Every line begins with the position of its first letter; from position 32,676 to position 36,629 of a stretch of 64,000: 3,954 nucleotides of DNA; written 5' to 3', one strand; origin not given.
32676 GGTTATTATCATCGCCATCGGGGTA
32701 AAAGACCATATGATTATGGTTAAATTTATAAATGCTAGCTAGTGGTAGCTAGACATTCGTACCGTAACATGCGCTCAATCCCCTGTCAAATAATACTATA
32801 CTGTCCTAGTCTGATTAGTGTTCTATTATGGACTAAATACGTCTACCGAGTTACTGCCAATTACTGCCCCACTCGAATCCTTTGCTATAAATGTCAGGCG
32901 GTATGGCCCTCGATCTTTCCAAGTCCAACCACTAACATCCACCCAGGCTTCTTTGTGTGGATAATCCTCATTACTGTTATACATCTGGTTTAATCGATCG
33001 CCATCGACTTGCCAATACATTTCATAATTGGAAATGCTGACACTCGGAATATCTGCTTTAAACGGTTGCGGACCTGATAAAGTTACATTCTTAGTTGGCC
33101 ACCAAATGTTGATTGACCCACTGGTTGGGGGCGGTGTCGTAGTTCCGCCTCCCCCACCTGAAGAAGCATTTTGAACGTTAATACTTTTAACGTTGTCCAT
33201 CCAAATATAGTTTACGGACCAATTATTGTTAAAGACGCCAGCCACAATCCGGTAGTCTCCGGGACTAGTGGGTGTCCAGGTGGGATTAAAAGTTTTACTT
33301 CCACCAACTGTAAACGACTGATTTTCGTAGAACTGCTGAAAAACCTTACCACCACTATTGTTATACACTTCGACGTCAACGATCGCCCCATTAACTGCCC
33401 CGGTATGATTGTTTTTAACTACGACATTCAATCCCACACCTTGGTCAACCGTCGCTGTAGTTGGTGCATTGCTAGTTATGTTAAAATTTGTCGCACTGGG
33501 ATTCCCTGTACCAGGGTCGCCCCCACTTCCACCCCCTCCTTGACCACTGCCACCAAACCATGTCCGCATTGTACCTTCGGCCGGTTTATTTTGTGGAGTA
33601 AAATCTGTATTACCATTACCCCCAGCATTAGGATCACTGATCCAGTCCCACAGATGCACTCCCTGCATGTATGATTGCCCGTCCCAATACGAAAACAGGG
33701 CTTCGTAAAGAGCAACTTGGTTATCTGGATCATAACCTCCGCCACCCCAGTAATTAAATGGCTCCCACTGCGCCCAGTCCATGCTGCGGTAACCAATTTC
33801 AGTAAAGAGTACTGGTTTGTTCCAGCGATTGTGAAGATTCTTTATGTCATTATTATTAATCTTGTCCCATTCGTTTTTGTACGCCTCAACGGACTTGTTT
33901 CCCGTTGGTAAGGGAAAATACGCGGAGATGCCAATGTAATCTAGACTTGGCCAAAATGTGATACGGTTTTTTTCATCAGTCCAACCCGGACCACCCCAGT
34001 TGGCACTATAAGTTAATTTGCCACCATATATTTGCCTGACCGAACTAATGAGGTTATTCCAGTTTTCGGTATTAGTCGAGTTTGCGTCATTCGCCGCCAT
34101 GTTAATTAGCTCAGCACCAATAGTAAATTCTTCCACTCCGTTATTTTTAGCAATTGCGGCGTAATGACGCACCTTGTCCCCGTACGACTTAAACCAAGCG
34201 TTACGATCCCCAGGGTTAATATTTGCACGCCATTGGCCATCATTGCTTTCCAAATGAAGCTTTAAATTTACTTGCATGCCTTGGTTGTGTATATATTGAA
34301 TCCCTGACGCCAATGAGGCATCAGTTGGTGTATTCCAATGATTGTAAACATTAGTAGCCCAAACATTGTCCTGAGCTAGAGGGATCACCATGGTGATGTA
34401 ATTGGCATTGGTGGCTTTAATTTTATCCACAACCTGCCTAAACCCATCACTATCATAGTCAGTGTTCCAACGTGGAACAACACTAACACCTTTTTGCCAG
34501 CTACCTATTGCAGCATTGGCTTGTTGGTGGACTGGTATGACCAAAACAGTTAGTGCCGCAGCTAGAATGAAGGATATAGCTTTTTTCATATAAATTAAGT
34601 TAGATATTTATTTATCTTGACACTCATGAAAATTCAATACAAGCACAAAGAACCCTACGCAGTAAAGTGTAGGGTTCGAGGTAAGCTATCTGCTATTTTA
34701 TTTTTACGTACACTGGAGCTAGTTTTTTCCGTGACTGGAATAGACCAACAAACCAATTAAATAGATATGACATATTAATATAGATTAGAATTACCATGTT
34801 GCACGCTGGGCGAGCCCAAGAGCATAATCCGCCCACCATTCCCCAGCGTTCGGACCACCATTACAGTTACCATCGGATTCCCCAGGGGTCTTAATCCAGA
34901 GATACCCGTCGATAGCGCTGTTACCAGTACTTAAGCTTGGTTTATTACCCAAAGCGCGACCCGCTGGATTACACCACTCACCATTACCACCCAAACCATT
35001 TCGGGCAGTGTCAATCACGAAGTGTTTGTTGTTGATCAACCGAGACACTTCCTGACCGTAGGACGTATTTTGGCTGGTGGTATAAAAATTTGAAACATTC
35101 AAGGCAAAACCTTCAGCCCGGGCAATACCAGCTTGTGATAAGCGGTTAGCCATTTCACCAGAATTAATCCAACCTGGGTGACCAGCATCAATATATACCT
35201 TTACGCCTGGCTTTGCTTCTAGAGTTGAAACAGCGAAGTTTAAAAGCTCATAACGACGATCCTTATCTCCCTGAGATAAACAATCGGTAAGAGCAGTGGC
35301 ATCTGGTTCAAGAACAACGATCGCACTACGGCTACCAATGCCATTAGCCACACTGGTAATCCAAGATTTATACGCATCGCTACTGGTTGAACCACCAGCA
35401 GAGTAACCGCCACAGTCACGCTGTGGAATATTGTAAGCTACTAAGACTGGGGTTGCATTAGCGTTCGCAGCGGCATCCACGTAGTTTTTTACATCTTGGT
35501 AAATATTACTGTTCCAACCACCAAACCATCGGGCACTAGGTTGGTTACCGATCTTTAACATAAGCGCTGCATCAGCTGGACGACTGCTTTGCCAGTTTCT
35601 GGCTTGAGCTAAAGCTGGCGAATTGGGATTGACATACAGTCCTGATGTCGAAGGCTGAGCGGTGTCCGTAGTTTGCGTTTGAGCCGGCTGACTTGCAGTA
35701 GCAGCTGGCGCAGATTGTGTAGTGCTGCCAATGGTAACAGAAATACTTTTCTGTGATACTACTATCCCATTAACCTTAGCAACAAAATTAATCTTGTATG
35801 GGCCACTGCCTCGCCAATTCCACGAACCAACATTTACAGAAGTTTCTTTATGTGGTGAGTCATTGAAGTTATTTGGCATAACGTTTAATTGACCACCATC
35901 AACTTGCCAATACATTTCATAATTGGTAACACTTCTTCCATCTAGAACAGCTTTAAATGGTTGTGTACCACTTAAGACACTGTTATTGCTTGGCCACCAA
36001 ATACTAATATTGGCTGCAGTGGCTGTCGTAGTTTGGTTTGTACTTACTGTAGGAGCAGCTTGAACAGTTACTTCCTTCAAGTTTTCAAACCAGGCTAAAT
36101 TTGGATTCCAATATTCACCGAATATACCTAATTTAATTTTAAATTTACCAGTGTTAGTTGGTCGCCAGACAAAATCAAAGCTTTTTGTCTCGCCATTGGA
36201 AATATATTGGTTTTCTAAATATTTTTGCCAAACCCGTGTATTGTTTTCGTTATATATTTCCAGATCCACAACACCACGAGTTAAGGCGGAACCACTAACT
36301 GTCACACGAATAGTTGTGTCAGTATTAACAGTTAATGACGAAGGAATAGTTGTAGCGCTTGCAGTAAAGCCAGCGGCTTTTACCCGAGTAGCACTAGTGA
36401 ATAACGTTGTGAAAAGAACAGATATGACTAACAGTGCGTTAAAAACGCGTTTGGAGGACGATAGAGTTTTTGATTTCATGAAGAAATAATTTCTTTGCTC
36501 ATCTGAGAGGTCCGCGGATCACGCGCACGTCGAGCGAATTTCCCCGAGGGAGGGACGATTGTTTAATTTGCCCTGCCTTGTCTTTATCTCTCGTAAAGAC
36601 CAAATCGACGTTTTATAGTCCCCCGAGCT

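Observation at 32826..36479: Tandem pair of modular secreted glycoside hydrolases (GH5/26-like and GH6 cellulase) sharing two non-catalytic domains in shuffled order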

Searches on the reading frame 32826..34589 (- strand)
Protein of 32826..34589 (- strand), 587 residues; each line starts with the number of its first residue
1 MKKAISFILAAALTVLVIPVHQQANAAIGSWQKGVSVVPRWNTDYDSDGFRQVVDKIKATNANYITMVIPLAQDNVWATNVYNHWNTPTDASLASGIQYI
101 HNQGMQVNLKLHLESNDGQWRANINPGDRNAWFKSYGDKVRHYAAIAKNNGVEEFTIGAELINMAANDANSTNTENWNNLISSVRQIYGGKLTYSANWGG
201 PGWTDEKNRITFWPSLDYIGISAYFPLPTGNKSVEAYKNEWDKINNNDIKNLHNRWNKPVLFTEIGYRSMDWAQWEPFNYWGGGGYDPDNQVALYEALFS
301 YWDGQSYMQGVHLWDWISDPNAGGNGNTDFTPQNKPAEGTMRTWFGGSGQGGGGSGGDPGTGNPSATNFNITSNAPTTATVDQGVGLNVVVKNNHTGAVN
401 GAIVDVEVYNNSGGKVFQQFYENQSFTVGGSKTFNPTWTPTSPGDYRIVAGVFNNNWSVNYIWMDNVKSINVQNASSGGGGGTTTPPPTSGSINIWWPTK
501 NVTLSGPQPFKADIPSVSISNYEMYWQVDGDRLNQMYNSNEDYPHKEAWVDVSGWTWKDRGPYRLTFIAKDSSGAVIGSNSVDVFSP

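Call 3: search_protein_families(library=pfam, proteins=[window:32826-34589:-], max_evalue=1)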
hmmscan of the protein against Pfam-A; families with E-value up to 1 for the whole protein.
window:32826-34589:- (587 aa): 4 families
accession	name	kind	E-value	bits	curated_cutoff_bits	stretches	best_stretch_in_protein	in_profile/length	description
PF22612.2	GH113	-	2.2e-50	172.1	27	1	44-331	11-285/289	Glycoside Hydrolase Family 113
PF12690.13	BsuPI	-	2.1e-05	24.9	22.9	1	406-452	48-96/101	Intracellular proteinase inhibitor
PF14524.12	Wzt_C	-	0.0033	17.9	30.4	1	368-476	14-133/143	Wzt C-terminal domain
PF13584.12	BatD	-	0.035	15.2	24.1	1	373-450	2-73/92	BatD DUF11 like domain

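Call 4: search_protein_families(library=ncbifam, proteins=[window:32826-34589:-], max_evalue=1)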
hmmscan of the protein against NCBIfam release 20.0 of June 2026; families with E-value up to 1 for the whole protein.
window:32826-34589:- (587 aa): 0 families

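Call 9: search_solved_structures(query=window:32826-34589:-, max_evalue=0.01, show_alignments=2)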
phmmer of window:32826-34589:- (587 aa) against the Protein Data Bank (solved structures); distinct sequences matched with E-value up to 0.01: 7.
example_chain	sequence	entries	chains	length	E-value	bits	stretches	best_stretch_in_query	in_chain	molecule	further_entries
7dv7_A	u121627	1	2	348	1.1e-24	90.3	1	89-346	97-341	Endo-beta-1,4-mannanase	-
7dvz_A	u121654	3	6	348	2.4e-24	89.3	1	89-346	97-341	Endo-beta-1,4-mannanase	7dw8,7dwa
4cd6_A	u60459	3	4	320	5.6e-24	88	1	81-343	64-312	ENDO-BETA-1,4-MANNANASE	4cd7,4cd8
7dvj_A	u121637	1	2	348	6.6e-24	87.8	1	89-346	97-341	Endo-beta-1,4-mannanase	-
3civ_A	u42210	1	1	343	7.1e-24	87.7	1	81-343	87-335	Endo-beta-1,4-mannanase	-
5ylh_A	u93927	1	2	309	9.6e-24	87.3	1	59-345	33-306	beta-1,4-mannanase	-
5yli_B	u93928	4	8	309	6.4e-23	84.5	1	59-345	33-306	beta-1,4-mannanas | beta-1,4-mannanase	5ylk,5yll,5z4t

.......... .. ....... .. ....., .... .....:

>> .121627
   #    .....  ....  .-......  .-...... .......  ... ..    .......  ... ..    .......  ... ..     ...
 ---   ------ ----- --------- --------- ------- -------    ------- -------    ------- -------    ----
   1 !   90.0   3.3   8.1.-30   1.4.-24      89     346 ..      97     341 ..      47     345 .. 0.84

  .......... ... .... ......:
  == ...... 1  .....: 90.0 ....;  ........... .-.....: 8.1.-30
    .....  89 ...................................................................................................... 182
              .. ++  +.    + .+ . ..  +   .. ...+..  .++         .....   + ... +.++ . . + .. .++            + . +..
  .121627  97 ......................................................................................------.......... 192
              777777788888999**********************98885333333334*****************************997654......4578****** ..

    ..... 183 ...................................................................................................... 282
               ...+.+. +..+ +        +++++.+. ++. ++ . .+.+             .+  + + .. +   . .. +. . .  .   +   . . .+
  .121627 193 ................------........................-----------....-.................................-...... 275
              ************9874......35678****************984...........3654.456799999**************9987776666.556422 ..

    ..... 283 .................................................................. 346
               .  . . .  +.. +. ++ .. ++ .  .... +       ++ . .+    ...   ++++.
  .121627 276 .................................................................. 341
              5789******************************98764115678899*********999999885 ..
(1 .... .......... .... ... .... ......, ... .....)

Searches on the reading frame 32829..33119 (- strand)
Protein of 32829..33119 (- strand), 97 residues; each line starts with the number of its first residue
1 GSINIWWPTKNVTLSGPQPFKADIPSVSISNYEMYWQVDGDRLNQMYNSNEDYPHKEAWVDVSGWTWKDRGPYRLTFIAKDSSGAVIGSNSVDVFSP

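Call 12: search_protein_families(library=pfam, proteins=[window:32829-33119:-], max_evalue=10)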
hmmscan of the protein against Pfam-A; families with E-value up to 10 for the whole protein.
seq(97 aa): 0 families

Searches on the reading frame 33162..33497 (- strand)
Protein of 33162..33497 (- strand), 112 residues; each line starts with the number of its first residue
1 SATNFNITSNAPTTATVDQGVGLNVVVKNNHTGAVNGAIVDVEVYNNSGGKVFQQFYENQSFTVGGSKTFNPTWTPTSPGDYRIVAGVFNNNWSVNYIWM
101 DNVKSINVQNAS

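Call 12: search_protein_families(library=pfam, proteins=[window:33162-33497:-], max_evalue=10)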
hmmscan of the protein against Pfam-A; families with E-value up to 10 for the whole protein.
seq(112 aa): 5 families
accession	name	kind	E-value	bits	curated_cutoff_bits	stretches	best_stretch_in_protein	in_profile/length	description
PF12690.13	BsuPI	-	8.6e-07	29.3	22.9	1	42-88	48-96/101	Intracellular proteinase inhibitor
PF14524.12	Wzt_C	-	0.00083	19.8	30.4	1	8-110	18-131/143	Wzt C-terminal domain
PF13584.12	BatD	-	0.0032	18.5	24.1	1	9-86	2-73/92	BatD DUF11 like domain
PF09624.15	DUF2393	-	0.017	15.5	26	1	11-97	53-139/146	Protein of unknown function (DUF2393)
PF01835.25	MG2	-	0.079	13.8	32.8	1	19-86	15-80/96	MG2 domain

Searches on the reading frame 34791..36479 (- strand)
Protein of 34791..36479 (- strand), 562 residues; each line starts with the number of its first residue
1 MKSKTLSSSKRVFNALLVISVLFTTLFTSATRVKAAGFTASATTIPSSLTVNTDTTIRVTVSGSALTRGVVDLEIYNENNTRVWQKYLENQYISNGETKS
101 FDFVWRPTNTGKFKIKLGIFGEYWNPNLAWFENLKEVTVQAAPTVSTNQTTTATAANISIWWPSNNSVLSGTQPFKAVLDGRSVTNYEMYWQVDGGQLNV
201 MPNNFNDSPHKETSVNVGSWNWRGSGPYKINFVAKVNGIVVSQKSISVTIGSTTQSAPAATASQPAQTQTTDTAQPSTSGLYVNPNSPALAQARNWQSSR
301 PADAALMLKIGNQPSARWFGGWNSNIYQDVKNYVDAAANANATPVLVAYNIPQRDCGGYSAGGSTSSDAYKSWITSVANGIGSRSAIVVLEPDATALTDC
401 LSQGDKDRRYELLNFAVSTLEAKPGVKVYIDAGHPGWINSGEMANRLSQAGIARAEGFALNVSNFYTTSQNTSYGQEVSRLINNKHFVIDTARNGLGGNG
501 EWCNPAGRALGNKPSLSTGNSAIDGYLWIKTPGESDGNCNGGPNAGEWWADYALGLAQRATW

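Call 3: search_protein_families(library=pfam, proteins=[window:34791-36479:-], max_evalue=1)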
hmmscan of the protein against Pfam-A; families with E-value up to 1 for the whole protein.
window:34791-36479:- (562 aa): 2 families
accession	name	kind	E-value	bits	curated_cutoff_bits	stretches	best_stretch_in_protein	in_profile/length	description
PF01341.22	Glyco_hydro_6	-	8.5e-66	223.3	27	1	297-542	7-300/305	Glycosyl hydrolases family 6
PF13584.12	BatD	-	0.008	17.2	24.1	1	46-116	5-72/92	BatD DUF11 like domain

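Call 4: search_protein_families(library=ncbifam, proteins=[window:34791-36479:-], max_evalue=1)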
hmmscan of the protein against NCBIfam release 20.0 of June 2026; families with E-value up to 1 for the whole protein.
window:34791-36479:- (562 aa): 0 families

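Call 8: search_solved_structures(query=window:34791-36479:-, max_evalue=0.01, show_alignments=1)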
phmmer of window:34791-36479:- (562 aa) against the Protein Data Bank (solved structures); distinct sequences matched with E-value up to 0.01: 46.
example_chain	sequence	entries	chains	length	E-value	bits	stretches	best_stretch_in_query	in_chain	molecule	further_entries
1uoz_A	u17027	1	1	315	3.6e-76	260.1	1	280-560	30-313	PUTATIVE CELLULASE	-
1up0_A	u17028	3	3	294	5.7e-76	259.4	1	280-560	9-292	PUTATIVE CELLULASE CEL6 | CELA1 PROTEIN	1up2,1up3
6fao_A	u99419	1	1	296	8e-56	192.9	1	279-539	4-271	Glycoside hydrolase family 6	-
1tml_A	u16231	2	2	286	1.1e-51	179.2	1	279-543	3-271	ENDO-1,4-BETA-D-GLUCANASE | ENDOGLUCANASE E-2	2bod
2boe_X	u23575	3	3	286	2.2e-50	174.9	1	279-543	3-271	ENDOGLUCANASE E-2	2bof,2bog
5jx5_A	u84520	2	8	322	2.2e-31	112.2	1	309-559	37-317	Glucanase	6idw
3rpt_X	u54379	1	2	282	6.4e-30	107.4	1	279-546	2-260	Endoglucanase E-2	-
3ru8_X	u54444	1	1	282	1e-29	106.7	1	279-546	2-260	Epitope Scaffold 2bodx43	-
4i5r_A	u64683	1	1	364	7e-18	67.6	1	308-541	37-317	Chimeric cel6A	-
4i5u_A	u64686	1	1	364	9.1e-18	67.3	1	340-540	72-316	Chimeric cel6A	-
1dys_A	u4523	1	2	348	2e-17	66.2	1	322-560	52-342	ENDOGLUCANASE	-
4a05_A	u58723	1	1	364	6.3e-17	64.5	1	300-541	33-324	CELLOBIOHYDROLASE FAMILY 6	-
3vog_A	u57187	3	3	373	9.1e-16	60.7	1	282-540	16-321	Cellobiohydrolase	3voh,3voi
1qk0_A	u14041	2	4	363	1.6e-15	59.9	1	340-541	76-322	CELLOBIOHYDROLASE CEL6A (FORMERLY CALLED CBH II)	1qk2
3cbh_A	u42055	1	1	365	1.7e-15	59.8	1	340-541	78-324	CELLOBIOHYDROLASE II CORE PROTEIN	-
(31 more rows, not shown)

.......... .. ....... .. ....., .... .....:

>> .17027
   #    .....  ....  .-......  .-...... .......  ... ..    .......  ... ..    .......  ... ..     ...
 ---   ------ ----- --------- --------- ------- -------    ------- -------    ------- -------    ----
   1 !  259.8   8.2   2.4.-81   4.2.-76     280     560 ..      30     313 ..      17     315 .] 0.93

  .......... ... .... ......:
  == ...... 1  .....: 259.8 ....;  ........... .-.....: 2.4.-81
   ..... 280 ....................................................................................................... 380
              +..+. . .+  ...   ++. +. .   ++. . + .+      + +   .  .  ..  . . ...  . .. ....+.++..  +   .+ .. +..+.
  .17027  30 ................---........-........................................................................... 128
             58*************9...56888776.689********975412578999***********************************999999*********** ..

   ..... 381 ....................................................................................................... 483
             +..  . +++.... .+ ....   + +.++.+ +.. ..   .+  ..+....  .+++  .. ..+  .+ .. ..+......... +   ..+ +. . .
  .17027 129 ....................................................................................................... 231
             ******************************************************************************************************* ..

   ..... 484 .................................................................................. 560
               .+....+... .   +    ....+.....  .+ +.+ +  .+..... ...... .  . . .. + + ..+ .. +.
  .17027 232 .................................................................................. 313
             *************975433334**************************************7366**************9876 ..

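Call 10: find_encoding_contigs(protein=window:34791-36479:-, flank=10000, max_places=6)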
Protein window:34791-36479:- (562 aa): 1 contig read that carries it; 1 place shown.
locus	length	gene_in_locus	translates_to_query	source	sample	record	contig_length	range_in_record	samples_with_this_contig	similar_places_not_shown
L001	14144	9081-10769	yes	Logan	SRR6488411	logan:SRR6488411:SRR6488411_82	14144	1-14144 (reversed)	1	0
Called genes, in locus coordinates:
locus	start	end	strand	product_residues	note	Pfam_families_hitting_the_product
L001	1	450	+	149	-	?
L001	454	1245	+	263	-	PF00149:Metallophos, PF12850:Metallophos_2 (weak)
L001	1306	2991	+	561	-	PF00999:Na_H_Exchanger, PF02254:TrkA_N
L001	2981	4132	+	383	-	PF07907:YibE_F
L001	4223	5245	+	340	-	PF13439:Glyco_transf_4, PF13579:Glyco_trans_4_4, PF00534:Glycos_transf_1, PF13692:Glyco_trans_1_4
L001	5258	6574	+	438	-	PF06202:GDE_C, PF22422:MGH1-like_GH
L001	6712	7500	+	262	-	-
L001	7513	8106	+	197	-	PF00265:TK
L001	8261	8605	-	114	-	-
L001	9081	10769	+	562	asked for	PF01341:Glyco_hydro_6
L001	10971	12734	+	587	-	PF22612:GH113, PF12690:BsuPI (faint)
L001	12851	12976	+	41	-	-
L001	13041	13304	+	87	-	PF01035:DNA_binding_1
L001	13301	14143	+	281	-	?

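Call 15: find_related_loci(query=window:34791-36479:-, collection=genome_contigs, flank=10000)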
Query window:34791-36479:- (562 aa) in genome_contigs; peptide patterns used: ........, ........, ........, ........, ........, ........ (x = any residue, [..] = any of these).
27 stretches matched a pattern; 9 encode a relative of the query (tblastn E <= 1e-3); 9 distinct loci.
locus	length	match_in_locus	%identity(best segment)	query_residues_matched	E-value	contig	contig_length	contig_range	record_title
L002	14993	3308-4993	76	1-562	0e+0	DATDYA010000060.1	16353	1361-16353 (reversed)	MAG TPA_asm: Patescibacteria group bacterium isolate SMAG_U8153 k141_2376284, whole genome shotgun sequence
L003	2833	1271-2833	74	1-511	0e+0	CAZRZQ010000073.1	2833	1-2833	MAG TPA_asm: uncultured Gammaproteobacteria bacterium isolate SRP062349_co1_291 genome assembly, contig: NODE_18960_leng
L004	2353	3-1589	51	159-562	2e-153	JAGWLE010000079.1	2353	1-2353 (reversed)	MAG: Patescibacteria group bacterium isolate REEB178 contig-150_73323, whole genome shotgun sequence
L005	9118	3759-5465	53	155-560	2e-142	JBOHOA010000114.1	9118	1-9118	MAG: Minisyncoccia bacterium isolate TC-S_metabat2.bin.347_sub k127_3504831, whole genome shotgun sequence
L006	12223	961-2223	50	153-556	3e-139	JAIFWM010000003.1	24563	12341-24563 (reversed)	MAG: Candidatus Parcubacteria bacterium isolate viral-cat_47_11 PAFVLPS_2018_scaffold_9079, whole genome shotgun sequenc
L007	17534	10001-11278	48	155-556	6e-138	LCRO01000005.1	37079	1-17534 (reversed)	MAG: Candidatus Adlerbacteria bacterium GW2011_GWA1_54_10 UY83_C0005, whole genome shotgun sequence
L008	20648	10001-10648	36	37-250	3e-42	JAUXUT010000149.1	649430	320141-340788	MAG: bacterium isolate C15_concoct.bin.159_sub C15_k141_471755, whole genome shotgun sequence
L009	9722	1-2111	39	46-562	5e-42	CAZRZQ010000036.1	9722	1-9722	MAG TPA_asm: uncultured Gammaproteobacteria bacterium isolate SRP062349_co1_291 genome assembly, contig: NODE_1576_lengt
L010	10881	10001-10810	42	144-248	3e-24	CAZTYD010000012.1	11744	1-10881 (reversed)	MAG TPA_asm: uncultured Candidatus Peribacteria bacterium isolate SRP342105_co1_375 genome assembly, contig: NODE_7481_l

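Call 78: find_related_loci(query=window:34791-36479:-, collection=metagenome_contigs, flank=4000)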
Query window:34791-36479:- (562 aa) in metagenome_contigs; peptide patterns used: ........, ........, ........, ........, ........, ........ (x = any residue, [..] = any of these).
36 stretches matched a pattern; 9 encode a relative of the query (tblastn E <= 1e-3); 9 distinct loci.
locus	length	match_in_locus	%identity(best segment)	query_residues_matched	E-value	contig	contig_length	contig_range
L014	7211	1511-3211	76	1-562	0e+0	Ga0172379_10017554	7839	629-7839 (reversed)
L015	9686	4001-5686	76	1-562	0e+0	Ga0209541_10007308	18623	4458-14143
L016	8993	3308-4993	76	1-562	0e+0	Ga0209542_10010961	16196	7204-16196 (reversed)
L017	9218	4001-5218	54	155-560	1e-146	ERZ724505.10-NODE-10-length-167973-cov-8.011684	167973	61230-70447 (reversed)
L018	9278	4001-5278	48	155-556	4e-138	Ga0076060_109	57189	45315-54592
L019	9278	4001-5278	48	155-556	4e-138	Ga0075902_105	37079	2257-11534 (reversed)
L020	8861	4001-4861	34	9-250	8e-40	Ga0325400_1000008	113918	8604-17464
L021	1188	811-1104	49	155-252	9e-33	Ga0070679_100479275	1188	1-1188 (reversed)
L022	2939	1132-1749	35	39-235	2e-26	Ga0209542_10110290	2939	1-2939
